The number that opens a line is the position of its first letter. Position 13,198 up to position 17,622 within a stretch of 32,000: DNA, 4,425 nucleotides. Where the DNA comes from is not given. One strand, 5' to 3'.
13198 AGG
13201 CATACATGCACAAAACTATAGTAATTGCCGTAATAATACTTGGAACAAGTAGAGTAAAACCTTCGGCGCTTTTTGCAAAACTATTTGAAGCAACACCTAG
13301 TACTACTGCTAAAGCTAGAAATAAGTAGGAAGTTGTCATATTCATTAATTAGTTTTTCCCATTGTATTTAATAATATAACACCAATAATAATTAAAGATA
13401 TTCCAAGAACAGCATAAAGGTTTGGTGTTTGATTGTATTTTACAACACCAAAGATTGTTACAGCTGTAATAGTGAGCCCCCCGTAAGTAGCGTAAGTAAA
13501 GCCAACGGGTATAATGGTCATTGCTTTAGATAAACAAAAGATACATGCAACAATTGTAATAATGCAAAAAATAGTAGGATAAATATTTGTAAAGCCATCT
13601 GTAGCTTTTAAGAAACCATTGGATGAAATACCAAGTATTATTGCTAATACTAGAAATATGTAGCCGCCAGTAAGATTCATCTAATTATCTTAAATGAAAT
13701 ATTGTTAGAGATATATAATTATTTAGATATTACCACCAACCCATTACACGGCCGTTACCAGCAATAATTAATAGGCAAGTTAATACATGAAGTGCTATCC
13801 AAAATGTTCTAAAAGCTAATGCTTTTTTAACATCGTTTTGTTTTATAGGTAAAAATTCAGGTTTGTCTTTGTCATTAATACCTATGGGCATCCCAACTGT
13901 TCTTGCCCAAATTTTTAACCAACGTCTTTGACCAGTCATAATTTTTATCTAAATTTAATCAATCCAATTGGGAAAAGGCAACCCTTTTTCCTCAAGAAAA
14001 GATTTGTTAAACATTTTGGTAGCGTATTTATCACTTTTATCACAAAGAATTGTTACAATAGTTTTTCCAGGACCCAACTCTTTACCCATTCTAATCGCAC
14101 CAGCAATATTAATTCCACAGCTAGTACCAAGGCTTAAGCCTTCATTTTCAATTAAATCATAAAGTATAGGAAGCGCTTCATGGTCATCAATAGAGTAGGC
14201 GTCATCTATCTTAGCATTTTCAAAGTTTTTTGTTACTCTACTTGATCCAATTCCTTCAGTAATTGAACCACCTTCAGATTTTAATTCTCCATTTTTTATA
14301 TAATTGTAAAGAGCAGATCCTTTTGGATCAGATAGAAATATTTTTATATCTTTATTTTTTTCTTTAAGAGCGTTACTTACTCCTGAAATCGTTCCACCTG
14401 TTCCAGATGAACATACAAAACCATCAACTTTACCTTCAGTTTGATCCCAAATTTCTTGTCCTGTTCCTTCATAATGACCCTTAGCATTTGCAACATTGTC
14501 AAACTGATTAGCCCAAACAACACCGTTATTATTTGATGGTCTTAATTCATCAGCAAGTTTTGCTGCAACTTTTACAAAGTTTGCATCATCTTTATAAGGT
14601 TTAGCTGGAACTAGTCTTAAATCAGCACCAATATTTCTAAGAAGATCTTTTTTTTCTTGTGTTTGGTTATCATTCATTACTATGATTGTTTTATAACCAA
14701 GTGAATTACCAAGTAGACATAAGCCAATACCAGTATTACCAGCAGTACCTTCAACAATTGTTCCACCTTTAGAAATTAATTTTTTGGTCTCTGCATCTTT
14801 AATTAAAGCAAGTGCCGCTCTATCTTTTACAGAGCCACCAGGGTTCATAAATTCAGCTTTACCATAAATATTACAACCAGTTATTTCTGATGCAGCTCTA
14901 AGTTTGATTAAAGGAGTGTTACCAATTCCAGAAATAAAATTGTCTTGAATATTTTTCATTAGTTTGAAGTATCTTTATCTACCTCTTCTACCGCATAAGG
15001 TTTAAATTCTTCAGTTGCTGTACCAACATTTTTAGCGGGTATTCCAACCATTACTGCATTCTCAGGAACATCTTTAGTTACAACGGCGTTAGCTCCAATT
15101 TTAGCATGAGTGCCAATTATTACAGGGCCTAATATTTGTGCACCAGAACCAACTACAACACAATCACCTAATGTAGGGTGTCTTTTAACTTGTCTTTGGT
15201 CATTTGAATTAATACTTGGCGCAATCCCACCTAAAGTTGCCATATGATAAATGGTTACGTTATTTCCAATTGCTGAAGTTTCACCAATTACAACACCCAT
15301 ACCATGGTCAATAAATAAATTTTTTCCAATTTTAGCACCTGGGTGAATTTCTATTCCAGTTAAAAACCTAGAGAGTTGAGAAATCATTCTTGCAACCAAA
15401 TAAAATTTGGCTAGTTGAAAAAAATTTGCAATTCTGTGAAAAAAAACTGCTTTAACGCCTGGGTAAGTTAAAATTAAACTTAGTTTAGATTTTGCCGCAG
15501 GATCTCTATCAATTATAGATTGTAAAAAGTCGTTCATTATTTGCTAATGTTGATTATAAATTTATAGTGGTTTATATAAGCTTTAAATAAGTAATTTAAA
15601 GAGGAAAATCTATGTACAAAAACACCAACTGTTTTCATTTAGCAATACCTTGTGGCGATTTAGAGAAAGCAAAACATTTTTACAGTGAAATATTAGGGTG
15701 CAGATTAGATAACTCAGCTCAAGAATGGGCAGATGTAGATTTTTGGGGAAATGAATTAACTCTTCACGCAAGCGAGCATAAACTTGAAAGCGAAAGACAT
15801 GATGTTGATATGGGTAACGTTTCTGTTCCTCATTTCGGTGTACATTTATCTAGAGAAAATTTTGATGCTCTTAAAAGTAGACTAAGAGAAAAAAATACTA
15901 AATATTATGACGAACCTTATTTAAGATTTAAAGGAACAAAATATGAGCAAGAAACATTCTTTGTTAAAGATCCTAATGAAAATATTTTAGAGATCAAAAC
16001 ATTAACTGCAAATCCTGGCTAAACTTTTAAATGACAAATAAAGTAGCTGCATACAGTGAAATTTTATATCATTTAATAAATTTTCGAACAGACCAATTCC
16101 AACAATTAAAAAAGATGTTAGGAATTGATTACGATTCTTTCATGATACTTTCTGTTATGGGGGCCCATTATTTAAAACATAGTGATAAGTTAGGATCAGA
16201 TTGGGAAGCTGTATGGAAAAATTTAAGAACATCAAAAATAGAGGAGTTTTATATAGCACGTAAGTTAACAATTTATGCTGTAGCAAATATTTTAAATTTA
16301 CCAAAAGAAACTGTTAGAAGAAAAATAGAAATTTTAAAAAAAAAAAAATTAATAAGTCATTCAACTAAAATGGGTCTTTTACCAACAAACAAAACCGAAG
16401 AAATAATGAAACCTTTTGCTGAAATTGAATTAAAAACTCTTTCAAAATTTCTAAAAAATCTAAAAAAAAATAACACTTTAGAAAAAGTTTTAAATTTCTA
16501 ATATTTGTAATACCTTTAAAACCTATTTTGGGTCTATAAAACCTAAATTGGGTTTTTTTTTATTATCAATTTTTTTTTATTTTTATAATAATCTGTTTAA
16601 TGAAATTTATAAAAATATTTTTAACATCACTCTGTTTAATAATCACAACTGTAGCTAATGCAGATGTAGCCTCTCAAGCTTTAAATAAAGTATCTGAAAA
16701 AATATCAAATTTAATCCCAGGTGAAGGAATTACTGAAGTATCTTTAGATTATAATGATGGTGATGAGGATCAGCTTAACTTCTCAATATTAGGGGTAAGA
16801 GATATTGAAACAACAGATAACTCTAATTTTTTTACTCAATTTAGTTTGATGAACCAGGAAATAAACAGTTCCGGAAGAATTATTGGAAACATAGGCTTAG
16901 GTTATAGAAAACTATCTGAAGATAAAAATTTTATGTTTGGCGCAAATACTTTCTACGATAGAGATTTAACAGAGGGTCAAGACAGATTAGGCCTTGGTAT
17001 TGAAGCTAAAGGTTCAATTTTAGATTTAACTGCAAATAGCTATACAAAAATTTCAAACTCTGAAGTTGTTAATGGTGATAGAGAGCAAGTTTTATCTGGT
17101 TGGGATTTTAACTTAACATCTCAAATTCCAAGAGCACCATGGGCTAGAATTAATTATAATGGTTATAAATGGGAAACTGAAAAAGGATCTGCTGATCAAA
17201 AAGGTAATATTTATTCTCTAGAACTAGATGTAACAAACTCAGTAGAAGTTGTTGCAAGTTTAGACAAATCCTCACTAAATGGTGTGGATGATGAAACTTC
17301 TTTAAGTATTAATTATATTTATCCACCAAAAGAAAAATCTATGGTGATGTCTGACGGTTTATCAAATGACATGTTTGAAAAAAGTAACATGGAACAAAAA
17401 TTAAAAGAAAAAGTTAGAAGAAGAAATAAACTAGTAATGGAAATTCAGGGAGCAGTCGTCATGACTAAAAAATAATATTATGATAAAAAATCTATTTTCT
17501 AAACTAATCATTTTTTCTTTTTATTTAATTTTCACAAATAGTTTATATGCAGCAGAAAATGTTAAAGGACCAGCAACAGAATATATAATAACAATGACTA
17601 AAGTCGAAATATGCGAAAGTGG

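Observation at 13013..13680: Translationally coupled SMR-like pair in which both subunits lack the essential TM1 glutamate (Glu14)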

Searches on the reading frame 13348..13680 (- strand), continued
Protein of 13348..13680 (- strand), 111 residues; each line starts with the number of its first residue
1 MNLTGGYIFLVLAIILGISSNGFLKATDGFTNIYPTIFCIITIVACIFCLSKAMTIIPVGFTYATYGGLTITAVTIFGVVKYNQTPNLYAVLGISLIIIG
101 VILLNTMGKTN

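Call 47: find_related_loci(query=A4, collection=genome_contigs, flank=4000)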
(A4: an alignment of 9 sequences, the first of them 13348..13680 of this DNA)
Query A4 (111 aa) in genome_contigs; peptide patterns used: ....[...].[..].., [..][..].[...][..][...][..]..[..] (x = any residue, [..] = any of these).
600 stretches matched a pattern (row limit reached: there are more); 527 encode a relative of the query (tblastn E <= 1e-3); the best 80 are kept; 80 distinct loci.
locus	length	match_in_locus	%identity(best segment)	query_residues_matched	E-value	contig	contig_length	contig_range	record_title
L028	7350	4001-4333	82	1-111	4e-57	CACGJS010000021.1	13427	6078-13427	uncultured Pelagibacteraceae bacterium isolate AG-422-J21 genome assembly, contig: AG-422-J21_NODE_21, whole genome shot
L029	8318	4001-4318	84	6-111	1e-53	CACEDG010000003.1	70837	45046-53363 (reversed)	uncultured Pelagibacteraceae bacterium isolate AG-905-D17 genome assembly, contig: AG-905-D17_NODE_3, whole genome shotg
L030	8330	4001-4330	80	1-110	3e-53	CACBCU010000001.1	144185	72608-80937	uncultured Pelagibacteraceae bacterium isolate AG-349-M03 genome assembly, contig: AG-349-M03_NODE_1, whole genome shotg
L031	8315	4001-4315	85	6-110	9e-53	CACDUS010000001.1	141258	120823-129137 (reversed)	uncultured Pelagibacteraceae bacterium isolate AG-390-E04 genome assembly, contig: AG-390-E04_NODE_1, whole genome shotg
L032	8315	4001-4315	84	6-110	7e-53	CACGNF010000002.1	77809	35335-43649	uncultured Pelagibacteraceae bacterium isolate AG-422-M11 genome assembly, contig: AG-422-M11_NODE_2, whole genome shotg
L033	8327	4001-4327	79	1-109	2e-52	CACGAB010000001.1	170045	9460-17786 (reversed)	uncultured Pelagibacteraceae bacterium isolate AG-909-I04 genome assembly, contig: AG-909-I04_NODE_1, whole genome shotg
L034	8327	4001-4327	79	1-109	2e-52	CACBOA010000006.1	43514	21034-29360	uncultured Pelagibacteraceae bacterium isolate AG-899-O13 genome assembly, contig: AG-899-O13_NODE_6, whole genome shotg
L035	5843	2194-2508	85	6-110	2e-52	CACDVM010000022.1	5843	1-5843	uncultured Pelagibacteraceae bacterium isolate AG-390-E21 genome assembly, contig: AG-390-E21_NODE_22, whole genome shot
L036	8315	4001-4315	82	6-110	2e-52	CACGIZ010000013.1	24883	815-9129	uncultured Pelagibacteraceae bacterium isolate AG-422-J03 genome assembly, contig: AG-422-J03_NODE_13, whole genome shot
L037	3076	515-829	82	6-110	2e-52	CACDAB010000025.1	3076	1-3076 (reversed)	uncultured Pelagibacteraceae bacterium isolate AG-903-F09 genome assembly, contig: AG-903-F09_NODE_25, whole genome shot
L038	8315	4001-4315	83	6-110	2e-52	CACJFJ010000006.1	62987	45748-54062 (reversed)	uncultured Pelagibacteraceae bacterium isolate AG-915-C08 genome assembly, contig: AG-915-C08_NODE_6, whole genome shotg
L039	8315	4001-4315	84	6-110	1e-52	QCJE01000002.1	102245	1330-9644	Pelagibacteraceae bacterium AG-404-P07 Ga0172147_102, whole genome shotgun sequence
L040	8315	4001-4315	83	6-110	2e-52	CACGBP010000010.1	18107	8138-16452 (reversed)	uncultured Pelagibacteraceae bacterium isolate AG-422-C13 genome assembly, contig: AG-422-C13_NODE_10, whole genome shot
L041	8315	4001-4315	82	6-110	3e-52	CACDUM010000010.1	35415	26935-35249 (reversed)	uncultured Pelagibacteraceae bacterium isolate AG-904-L02 genome assembly, contig: AG-904-L02_NODE_10, whole genome shot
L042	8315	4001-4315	83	6-110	5e-52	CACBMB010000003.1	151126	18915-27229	uncultured Pelagibacteraceae bacterium isolate AG-359-D09 genome assembly, contig: AG-359-D09_NODE_3, whole genome shotg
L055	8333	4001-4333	72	1-111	5e-48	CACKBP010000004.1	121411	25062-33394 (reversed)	uncultured Pelagibacteraceae bacterium isolate AG-916-K14 genome assembly, contig: AG-916-K14_NODE_4, whole genome shotg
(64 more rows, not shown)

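Call 52: search_protein_families(library=ncbifam, proteins=[L055:3051-3992:+, L055:3992-4333:+, L055:4431-5741:+, L055:2410-3069:-, L030:3540-3755:+, L030:3765-3983:+], max_evalue=0.001)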
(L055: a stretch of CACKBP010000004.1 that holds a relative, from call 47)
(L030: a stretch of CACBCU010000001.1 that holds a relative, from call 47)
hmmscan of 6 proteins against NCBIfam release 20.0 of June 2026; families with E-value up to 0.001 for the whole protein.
L055:3051-3992:+ (314 aa): 8 families
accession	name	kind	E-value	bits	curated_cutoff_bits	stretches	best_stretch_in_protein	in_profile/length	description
NF050030.1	thlkprotThyD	equivalog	1.5e-11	44.1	400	1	7-233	4-252/305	thylakoid membrane protein ThyD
TIGR01777.1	yfcH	hypoth_equivalog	1.7e-11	44.2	207.35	1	8-246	3-255/292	TIGR01777 family oxidoreductase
TIGR01214.1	rmlD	equivalog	8.1e-11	41.5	224.05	1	7-240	3-235/285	dTDP-4-dehydrorhamnose reductase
TIGR03466.1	HpnA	hypoth_equivalog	5.2e-07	28.9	367.65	1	8-163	5-178/327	hopanoid-associated sugar epimerase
NF042423.1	oxyalk_red_Shew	equivalog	1.6e-06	27.5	580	1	7-251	12-277/331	2-alkyl-3-oxoalkanoate reductase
TIGR03649.1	ergot_EASG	subfamily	2.5e-05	23.9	256.4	1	8-232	4-215/287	ergot alkaloid biosynthesis protein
TIGR04180.1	EDH_00030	hypoth_equivalog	4e-05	22.8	475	0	8-118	3-121/297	NAD-dependent 4,6-dehydratase LegB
TIGR02197.1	heptose_epim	equivalog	0.00019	20.7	274.6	0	187-244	217-275/316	ADP-glyceromanno-heptose 6-epimerase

L055:3992-4333:+ (114 aa): 21 families
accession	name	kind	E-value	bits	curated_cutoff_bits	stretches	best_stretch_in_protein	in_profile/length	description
NF000384.1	QacCGHJ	equivalog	7.5e-22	77.6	160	1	10-112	3-105/107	QacCGHJ group quaternary ammonium compound efflux SMR transporter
NF000279.1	qac_SMR_H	exception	9.8e-21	74.1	205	1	10-112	3-105/107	quaternary ammonium compound efflux SMR transporter QacH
NF012170.0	qac_SMR_J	exception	4.9e-20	71.9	210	1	10-112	3-105/107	quaternary ammonium compound efflux SMR transporter QacJ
NF000023.1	qac_SMR_C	exception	1.1e-18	67.4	200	1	10-112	3-105/107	quaternary ammonium compound efflux SMR transporter QacC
NF000277.1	qac_SMR_G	exception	1.7e-17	63.6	200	1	10-112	3-105/107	quaternary ammonium compound efflux SMR transporter QacG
NF033137.0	SMR_qac_int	equivalog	2.5e-17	63.4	188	1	10-113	3-106/109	Qac family quaternary ammonium compound efflux SMR transporter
NF000148.1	SMR_qac_pB8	exception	1.5e-16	61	200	1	7-112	1-106/110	Qac-pB8 family quaternary ammonium compound efflux SMR transporter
NF051481.1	EbrA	exception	2.2e-15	56.9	160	1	7-108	2-103/104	SMR family multidrug efflux transporter EbrA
NF000067.2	SMR_qac_FL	exception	1.3e-14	54.6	205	1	9-113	3-107/110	quaternary ammonium compound efflux SMR transporter QacL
NF000278.1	SMR_qac_G2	exception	3.3e-14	53.2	220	1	10-112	4-106/110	quaternary ammonium compound efflux SMR transporter QacG2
NF033136.1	SMR_qac_K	exception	4e-14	53.3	205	1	9-112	3-106/110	quaternary ammonium compound efflux SMR transporter QacK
NF051482.1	EbrB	exception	4.3e-14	53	160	1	8-109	2-103/105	SMR family multidrug efflux transporter EbrB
NF007087.1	PRK09541.1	subfamily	2.1e-13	50.7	162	1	9-113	3-107/110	EmrE family multidrug efflux SMR transporter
NF033470.1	SMR_qac_bcrC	exception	2.6e-13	50.4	225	1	8-109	2-103/114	quaternary ammonium compound efflux SMR transporter BcrC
NF007934.1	PRK10650.1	equivalog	7.2e-13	49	103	1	10-107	9-106/109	multidrug/spermidine efflux SMR transporter subunit MdtI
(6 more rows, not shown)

L055:4431-5741:+ (437 aa): 2 families
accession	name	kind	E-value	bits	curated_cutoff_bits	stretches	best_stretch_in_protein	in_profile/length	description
NF008211.0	PRK10974.1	equivalog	7.4e-154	512.5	411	1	3-437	5-439/439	sn-glycerol-3-phosphate ABC transporter substrate-binding protein UgpB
NF045826.1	lipo_P68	equivalog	1.8e-07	30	200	1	304-343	527-564/669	P68 family surface lipoprotein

L055:2410-3069:- (219 aa): 5 families
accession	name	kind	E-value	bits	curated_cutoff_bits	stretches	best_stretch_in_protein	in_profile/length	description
NF011539.0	PRK14975.1-3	equivalog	9.5e-23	80.3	640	1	32-196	67-231/628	bifunctional 3'-5' exonuclease/DNA polymerase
TIGR01388.1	rnd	equivalog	1.7e-22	80.2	298.95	1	31-197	18-178/363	ribonuclease D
NF011540.0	PRK14975.1-4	equivalog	2.7e-22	79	601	1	31-195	22-175/576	bifunctional 3'-5' exonuclease/DNA polymerase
NF008089.0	PRK10829.1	equivalog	2.5e-12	46.5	516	1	31-185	22-170/375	ribonuclease D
NF004397.1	PRK05755.1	equivalog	1.3e-11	43.7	720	1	19-196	303-489/889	DNA polymerase I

L030:3540-3755:+ (72 aa): 0 families

L030:3765-3983:+ (73 aa): 0 families

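Call 53: search_protein_families(library=pfam, proteins=[L055:3051-3992:+, L055:3992-4333:+, L055:4431-5741:+, L030:3540-3755:+, L030:3765-3983:+, L031:2656-3069:+], max_evalue=0.01)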
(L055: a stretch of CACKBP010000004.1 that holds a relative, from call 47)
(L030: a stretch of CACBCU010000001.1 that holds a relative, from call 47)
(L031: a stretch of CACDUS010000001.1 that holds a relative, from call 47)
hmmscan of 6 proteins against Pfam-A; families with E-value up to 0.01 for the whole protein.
L055:3051-3992:+ (314 aa): 9 families
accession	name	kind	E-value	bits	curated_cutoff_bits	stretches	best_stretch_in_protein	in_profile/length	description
PF01370.27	Epimerase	-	3.2e-14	53.4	20.9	1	7-202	2-227/240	NAD dependent epimerase/dehydratase family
PF13460.12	NAD_binding_10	-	4.2e-11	43.5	27.2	1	10-128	1-108/184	NAD(P)H-binding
PF04321.23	RmlD_sub_bind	-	7.2e-11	42.1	27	1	8-235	5-235/287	RmlD substrate binding domain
PF01073.25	3Beta_HSD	-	9.3e-11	41.7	22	1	8-121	2-119/280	3-beta hydroxysteroid dehydrogenase/isomerase family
PF05368.20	NmrA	-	5.3e-09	36.5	27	1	4-130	3-119/298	NmrA-like family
PF03435.24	Sacchrp_dh_NADP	-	9.7e-06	26.4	25.1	1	8-81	3-78/129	Saccharopine dehydrogenase NADP binding domain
PF07993.18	NAD_binding_4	-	1e-05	25.3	20.1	0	125-167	173-217/258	Male sterility protein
PF16363.11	GDP_Man_Dehyd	-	0.00016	21.7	27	1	8-78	2-82/332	GDP-mannose 4,6 dehydratase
PF03807.23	F420_oxidored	-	0.0052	17.8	21.6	0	8-76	4-64/94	NADP oxidoreductase coenzyme F420-dependent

L055:3992-4333:+ (114 aa): 3 families
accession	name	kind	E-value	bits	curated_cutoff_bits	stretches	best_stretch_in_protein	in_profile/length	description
PF00893.25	Multi_Drug_Res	-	5.4e-17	62.5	23.7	1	9-100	2-93/93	Small Multidrug Resistance protein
PF00892.27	EamA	-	0.00014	22.6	28.2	1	6-108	39-134/135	EamA-like transporter family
PF02694.21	UPF0060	-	0.0055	17.4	24.9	0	39-107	33-101/107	Uncharacterised BCR, YnfA/UPF0060 family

L055:4431-5741:+ (437 aa): 2 families
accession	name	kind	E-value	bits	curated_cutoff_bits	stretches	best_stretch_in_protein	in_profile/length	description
PF13416.11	SBP_bac_8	-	3.9e-32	112.6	27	1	45-367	2-275/279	Bacterial extracellular solute-binding protein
PF01547.30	SBP_bac_1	-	5.1e-20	73.1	26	1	41-337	9-306/307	Bacterial extracellular solute-binding protein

L030:3540-3755:+ (72 aa): 0 families

L030:3765-3983:+ (73 aa): 2 families
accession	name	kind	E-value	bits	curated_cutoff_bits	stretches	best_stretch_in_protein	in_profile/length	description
PF11391.13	DUF2798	-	8.2e-20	71.1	23.5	1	13-71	1-59/59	Protein of unknown function (DUF2798)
PF03824.22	NicO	-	0.004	17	27.7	1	6-65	182-242/287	High-affinity nickel-transport protein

L031:2656-3069:+ (138 aa): 0 families

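Call 56: find_related_loci(query=A4, collection=viral_contigs, flank=3000)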
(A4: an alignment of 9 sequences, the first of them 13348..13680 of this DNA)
Query A4 (111 aa) in viral_contigs; peptide patterns used: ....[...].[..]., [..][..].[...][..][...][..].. (x = any residue, [..] = any of these).
105 stretches matched a pattern; 1 encode a relative of the query (tblastn E <= 1e-3); 1 distinct loci.
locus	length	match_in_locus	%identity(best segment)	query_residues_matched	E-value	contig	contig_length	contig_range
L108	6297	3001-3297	36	7-105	4e-15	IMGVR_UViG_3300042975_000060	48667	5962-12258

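Call 83: predict_structure(alignment_id=A6)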
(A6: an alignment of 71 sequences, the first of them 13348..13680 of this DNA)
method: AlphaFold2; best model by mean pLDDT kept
length: 111 residues; sequences in the alignment: 71
mean_pLDDT: 90.4   pTM: 0.77
mean pLDDT of the five models: 90.4, 89.2, 87.0, 86.5, 83.6
residues with pLDDT >= 90: 81; 70-90: 25; 50-70: 5; < 50: 0
segments of 3 or more residues with pLDDT < 50: none
pLDDT, mean of each block of 10 residues (from residue 1): 86 96 93 94 96 91 92 92 90 91 78 53
secondary structure, 60 per line:
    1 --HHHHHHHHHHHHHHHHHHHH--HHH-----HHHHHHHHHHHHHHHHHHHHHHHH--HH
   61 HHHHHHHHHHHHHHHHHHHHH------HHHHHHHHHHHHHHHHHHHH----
elements in order: H3-22 H33-56 H59-81 H88-107

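Call 85: fold_search(model_id=the predicted structure, library=pdb)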
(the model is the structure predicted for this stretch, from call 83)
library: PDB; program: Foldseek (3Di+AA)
matches with E <= 10: 93; with E <= 0.001: 7
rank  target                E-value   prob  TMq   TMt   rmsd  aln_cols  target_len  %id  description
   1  8uoz_MODEL_1_A        1.7e-04  1.00  0.78  0.78   3.4       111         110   29  EmrE structure in the TPP-bound state (WT/E14Q heterodimer) (released 2024-05-29)
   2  6wk5_A                2.9e-04  1.00  0.79  0.84   2.8       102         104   24  Crystal structure of Gdx-Clo from Small Multidrug Resistance family of transporters (released 2020-10-28)
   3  8uwu_MODEL_1_A        3.8e-04  1.00  0.79  0.79   3.3       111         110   29  EmrE structure in the proton-bound state (WT/L51I heterodimer) (released 2024-05-29)
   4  8vxu_A                5.5e-04  1.00  0.77  0.83   2.2        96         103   23  Crystal structure of Gdx-Clo A60T from Small Multidrug Resistance family of transporters in complex with cetyltrimetyl (released 2024-05-08)
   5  8vxu_B                7.1e-04  1.00  0.79  0.83   2.0       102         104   22  Crystal structure of Gdx-Clo A60T from Small Multidrug Resistance family of transporters in complex with cetyltrimetyl (released 2024-05-08)
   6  7mgx_B                7.8e-04  1.00  0.70  0.78   2.7       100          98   29  Structure of EmrE-D3 mutant in complex with monobody L10 and methyl viologen (released 2022-03-02)
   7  7mgx_A                9.2e-04  1.00  0.77  0.82   2.5       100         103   30  Structure of EmrE-D3 mutant in complex with monobody L10 and methyl viologen (released 2022-03-02)
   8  7ssu_B                1.2e-03  1.00  0.75  0.80   2.2        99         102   29  Structure of EmrE-D3 mutant in complex with monobody L10 and methyltriphenylphosphonium (released 2022-03-02)
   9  7mgx_F                2.0e-03  1.00  0.70  0.78   2.8       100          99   29  Structure of EmrE-D3 mutant in complex with monobody L10 and methyl viologen (released 2022-03-02)
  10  7jk8_MODEL_1_A        2.0e-03  1.00  0.60  0.64   3.8       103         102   29  EmrE S64V mutant bound to tetra(4-fluorophenyl)phosphonium at pH 5.8 (released 2020-12-09)
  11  7mgx_E                2.2e-03  1.00  0.76  0.83   2.4        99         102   30  Structure of EmrE-D3 mutant in complex with monobody L10 and methyl viologen (released 2022-03-02)
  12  8uoz_MODEL_1_B        5.0e-03  1.00  0.64  0.64   4.0       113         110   28  EmrE structure in the TPP-bound state (WT/E14Q heterodimer) (released 2024-05-29)
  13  7svx_B                5.6e-03  1.00  0.65  0.71   3.1       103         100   26  Structure of EmrE-D3 mutant in complex with monobody L10 and harmane (released 2022-03-02)
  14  6s33_B                1.4e+00  0.63  0.44  0.38   6.9       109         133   11  Ligand binding domain of the P. putida receptor PcaY_PP in complex with Protocatechuate (released 2020-10-21)
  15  6s18_B                1.6e+00  0.18  0.28  0.25   7.5       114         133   11  Ligand binding domain of the P. putida receptor PcaY_PP in complex with glycerol (released 2020-10-21)
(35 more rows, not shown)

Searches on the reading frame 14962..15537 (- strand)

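Call 16: search_protein_families(library=pfam, proteins=[window:14962-15537:-], max_evalue=0.001)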
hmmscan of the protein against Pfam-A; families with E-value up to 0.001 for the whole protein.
window:14962-15537:- (192 aa): 3 families
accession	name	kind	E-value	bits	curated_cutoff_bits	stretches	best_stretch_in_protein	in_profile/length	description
PF00132.30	Hexapep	-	1e-13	50.8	27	1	120-155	1-36/36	Bacterial transferase hexapeptide (six repeats)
PF14602.12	Hexapep_2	-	1.1e-05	25.5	27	0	124-155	5-34/34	Hexapeptide repeat of succinyl-transferase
PF25084.1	LbH_EIF2B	-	0.00023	21.6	54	0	63-152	23-104/105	EIF2B subunit epsilon LbH domain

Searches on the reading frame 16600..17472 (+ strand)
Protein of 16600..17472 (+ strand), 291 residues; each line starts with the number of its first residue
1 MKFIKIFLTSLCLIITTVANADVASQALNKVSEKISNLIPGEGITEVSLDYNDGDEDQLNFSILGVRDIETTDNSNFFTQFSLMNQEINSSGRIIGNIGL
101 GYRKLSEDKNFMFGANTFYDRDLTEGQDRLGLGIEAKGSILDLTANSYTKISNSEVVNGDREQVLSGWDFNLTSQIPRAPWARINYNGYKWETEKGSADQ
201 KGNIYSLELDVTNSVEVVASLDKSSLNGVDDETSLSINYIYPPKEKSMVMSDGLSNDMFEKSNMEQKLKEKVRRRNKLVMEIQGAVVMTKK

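Call 16: search_protein_families(library=pfam, proteins=[window:16600-17472:+], max_evalue=0.001)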
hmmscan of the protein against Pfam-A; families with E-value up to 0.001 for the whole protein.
window:16600-17472:+ (291 aa): 1 family
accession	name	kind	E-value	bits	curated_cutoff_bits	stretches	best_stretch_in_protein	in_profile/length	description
PF11924.14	IAT_beta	-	1.7e-33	116.8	22.3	1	21-276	24-279/279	Inverse autotransporter, beta-domain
